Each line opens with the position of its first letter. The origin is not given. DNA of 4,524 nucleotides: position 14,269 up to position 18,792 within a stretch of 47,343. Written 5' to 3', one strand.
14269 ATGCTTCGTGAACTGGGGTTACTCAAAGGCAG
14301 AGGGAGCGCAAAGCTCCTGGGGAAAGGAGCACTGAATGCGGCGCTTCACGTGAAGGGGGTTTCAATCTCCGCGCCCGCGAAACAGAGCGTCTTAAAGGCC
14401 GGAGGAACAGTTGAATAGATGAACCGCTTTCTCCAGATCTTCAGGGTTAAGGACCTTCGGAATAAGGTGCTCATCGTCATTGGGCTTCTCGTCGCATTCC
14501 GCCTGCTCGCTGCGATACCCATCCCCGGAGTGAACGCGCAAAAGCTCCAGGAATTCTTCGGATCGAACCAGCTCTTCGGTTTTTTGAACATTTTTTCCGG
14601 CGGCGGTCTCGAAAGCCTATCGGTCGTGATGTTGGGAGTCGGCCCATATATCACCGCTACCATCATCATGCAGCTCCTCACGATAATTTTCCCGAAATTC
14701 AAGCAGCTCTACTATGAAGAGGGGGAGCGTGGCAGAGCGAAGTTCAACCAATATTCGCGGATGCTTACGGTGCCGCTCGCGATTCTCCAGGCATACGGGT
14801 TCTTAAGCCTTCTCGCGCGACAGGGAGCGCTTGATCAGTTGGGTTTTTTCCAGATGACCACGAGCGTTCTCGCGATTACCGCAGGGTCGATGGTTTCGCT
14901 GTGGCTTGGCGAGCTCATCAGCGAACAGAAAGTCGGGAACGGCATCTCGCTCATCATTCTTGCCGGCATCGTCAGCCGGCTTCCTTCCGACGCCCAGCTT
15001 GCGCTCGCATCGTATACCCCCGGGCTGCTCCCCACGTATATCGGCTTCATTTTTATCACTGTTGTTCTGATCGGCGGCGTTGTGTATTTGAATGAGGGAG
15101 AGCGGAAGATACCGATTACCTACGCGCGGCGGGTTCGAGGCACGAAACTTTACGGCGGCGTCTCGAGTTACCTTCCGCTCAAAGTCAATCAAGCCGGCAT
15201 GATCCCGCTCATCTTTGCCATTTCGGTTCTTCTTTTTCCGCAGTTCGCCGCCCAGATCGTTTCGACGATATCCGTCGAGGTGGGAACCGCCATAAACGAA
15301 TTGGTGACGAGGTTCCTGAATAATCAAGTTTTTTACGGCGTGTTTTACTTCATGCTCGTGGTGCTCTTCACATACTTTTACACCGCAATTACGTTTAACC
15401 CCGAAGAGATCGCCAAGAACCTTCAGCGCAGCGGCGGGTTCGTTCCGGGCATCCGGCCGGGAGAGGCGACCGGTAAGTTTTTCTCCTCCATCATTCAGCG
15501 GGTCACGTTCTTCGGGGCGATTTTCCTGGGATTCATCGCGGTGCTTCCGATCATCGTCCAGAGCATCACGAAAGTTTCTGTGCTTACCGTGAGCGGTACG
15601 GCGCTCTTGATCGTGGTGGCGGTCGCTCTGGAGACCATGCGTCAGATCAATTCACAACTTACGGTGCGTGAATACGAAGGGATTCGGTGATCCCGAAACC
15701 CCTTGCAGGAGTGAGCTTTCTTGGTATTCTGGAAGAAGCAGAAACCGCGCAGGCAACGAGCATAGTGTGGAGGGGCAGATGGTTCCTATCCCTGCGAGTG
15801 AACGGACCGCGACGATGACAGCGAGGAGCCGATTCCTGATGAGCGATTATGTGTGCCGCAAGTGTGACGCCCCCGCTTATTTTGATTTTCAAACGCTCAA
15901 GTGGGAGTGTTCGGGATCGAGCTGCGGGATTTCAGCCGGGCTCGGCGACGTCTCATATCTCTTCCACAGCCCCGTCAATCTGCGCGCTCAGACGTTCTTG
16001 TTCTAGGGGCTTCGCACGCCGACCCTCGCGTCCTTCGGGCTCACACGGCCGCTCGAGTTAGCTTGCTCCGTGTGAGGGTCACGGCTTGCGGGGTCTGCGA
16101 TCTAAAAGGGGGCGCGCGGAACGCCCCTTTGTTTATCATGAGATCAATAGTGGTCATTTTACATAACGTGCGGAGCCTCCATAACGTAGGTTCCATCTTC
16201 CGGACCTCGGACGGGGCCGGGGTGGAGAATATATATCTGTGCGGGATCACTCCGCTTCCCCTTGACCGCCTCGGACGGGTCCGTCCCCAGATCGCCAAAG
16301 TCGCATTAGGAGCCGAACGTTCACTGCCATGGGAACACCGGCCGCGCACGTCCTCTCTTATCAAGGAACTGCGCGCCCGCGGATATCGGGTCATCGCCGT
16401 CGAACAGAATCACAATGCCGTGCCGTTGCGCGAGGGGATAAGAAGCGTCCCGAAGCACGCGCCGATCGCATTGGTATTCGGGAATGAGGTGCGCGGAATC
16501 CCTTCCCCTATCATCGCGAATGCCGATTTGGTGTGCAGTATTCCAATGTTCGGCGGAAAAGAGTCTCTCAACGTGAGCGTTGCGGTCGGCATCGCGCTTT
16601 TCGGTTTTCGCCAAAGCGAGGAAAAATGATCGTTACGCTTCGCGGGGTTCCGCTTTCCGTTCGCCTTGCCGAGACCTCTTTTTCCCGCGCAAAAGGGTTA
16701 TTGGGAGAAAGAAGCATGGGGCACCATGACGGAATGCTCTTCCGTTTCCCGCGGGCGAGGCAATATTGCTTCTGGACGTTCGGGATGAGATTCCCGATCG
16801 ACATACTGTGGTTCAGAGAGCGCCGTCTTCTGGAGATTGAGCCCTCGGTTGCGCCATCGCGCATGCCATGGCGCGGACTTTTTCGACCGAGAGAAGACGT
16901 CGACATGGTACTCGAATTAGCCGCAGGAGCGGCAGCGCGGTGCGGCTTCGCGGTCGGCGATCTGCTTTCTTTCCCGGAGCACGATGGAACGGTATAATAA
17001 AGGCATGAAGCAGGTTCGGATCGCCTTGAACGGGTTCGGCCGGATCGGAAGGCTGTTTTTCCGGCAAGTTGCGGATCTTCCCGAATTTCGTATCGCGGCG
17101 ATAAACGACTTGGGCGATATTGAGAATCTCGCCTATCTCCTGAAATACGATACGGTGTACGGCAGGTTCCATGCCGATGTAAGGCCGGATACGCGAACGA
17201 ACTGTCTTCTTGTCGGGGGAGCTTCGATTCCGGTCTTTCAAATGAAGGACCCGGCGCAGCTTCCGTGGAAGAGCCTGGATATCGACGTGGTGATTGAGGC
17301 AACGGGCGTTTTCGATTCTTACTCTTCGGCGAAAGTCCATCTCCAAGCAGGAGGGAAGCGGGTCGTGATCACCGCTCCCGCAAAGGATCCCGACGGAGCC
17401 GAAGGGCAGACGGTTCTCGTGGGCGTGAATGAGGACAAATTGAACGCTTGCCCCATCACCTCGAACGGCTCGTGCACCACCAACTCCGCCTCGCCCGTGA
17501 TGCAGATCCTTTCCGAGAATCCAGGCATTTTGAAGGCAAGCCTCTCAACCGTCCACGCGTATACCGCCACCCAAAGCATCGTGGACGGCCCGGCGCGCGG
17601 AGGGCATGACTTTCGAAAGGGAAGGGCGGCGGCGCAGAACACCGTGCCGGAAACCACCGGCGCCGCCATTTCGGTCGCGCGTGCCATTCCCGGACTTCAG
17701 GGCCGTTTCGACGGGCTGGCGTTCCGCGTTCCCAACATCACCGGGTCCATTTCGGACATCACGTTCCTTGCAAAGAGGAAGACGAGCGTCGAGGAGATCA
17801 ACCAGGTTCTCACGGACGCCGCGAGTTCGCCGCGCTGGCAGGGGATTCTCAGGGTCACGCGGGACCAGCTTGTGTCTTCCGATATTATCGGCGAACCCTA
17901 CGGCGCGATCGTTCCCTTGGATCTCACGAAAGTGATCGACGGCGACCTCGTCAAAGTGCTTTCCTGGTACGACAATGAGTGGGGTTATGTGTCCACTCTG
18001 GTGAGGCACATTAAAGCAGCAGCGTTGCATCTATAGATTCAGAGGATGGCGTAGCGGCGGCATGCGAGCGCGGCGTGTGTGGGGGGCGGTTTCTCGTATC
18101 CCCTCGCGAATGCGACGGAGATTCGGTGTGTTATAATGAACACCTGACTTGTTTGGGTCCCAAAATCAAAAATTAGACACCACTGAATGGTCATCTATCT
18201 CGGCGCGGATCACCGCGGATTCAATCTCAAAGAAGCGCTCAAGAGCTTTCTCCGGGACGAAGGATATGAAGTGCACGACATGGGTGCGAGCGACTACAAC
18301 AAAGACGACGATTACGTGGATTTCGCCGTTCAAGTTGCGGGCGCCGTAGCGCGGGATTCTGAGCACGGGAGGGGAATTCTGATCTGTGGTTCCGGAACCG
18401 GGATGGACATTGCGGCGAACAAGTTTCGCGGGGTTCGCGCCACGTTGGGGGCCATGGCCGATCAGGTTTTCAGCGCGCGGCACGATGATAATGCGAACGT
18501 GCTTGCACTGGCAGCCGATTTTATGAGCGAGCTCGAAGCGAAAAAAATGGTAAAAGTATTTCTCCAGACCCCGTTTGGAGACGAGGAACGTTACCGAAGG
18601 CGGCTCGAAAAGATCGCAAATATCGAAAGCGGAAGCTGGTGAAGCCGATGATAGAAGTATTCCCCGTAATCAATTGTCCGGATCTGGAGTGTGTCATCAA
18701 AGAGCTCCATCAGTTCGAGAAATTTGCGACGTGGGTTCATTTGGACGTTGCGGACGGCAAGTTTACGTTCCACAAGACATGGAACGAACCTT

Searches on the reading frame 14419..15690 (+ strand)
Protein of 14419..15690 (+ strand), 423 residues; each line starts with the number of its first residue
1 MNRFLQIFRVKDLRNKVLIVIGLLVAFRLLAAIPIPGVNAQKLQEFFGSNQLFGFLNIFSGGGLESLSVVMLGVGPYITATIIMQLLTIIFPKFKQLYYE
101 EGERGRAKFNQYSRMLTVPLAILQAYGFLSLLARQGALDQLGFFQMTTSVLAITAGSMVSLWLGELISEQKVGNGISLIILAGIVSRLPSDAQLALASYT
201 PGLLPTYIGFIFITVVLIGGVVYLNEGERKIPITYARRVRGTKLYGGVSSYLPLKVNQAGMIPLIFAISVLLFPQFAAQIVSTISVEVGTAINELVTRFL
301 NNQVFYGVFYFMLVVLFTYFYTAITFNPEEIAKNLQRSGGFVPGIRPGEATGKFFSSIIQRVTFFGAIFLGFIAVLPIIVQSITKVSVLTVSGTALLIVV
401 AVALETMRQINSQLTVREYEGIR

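Call 45: search_protein_families(library=pfam, proteins=[window:14419-15690:+], max_evalue=0.00001)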
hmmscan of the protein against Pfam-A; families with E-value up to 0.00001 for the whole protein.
window:14419-15690:+ (423 aa): 1 family
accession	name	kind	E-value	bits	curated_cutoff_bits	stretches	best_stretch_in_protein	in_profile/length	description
PF00344.25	SecY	-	5.2e-100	335.2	32.2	1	68-407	1-306/306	SecY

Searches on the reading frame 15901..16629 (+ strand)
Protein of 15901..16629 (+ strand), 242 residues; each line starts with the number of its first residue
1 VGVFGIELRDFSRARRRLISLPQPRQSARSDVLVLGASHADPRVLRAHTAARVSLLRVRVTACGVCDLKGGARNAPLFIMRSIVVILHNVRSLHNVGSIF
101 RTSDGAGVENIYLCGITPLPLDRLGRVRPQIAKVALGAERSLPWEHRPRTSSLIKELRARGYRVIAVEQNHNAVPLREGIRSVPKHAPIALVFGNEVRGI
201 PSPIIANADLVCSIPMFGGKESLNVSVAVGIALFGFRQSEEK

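Call 45: search_protein_families(library=pfam, proteins=[window:15901-16629:+], max_evalue=0.00001)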
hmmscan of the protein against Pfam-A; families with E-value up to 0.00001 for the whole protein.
window:15901-16629:+ (242 aa): 1 family
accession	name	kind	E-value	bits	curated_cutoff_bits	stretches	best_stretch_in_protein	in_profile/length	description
PF00588.24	SpoU_methylase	-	2.6e-31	109.1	29.7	1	83-234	2-142/142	SpoU rRNA Methylase family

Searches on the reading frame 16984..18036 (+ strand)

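Call 45: search_protein_families(library=pfam, proteins=[window:16984-18036:+], max_evalue=0.00001)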
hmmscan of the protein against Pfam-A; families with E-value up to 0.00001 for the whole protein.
window:16984-18036:+ (350 aa): 2 families
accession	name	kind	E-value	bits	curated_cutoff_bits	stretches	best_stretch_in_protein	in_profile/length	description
PF02800.25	Gp_dh_C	-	2.4e-46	157.6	24.4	1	171-329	3-158/158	Glyceraldehyde 3-phosphate dehydrogenase, C-terminal domain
PF00044.30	Gp_dh_N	-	1.3e-34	118.9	31.7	1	11-112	1-100/101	Glyceraldehyde 3-phosphate dehydrogenase, NAD binding domain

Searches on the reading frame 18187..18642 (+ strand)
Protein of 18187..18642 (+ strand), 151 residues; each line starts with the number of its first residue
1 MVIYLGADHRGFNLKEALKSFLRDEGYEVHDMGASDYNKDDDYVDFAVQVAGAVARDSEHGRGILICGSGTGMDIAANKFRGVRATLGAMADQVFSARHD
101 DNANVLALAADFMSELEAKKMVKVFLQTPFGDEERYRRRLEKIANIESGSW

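Call 45: search_protein_families(library=pfam, proteins=[window:18187-18642:+], max_evalue=0.00001)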
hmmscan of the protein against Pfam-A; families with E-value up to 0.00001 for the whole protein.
window:18187-18642:+ (151 aa): 1 family
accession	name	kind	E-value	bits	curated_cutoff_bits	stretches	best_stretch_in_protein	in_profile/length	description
PF02502.23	LacAB_rpiB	-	7.7e-43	146.2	24.7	1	3-143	1-138/138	Ribose/Galactose Isomerase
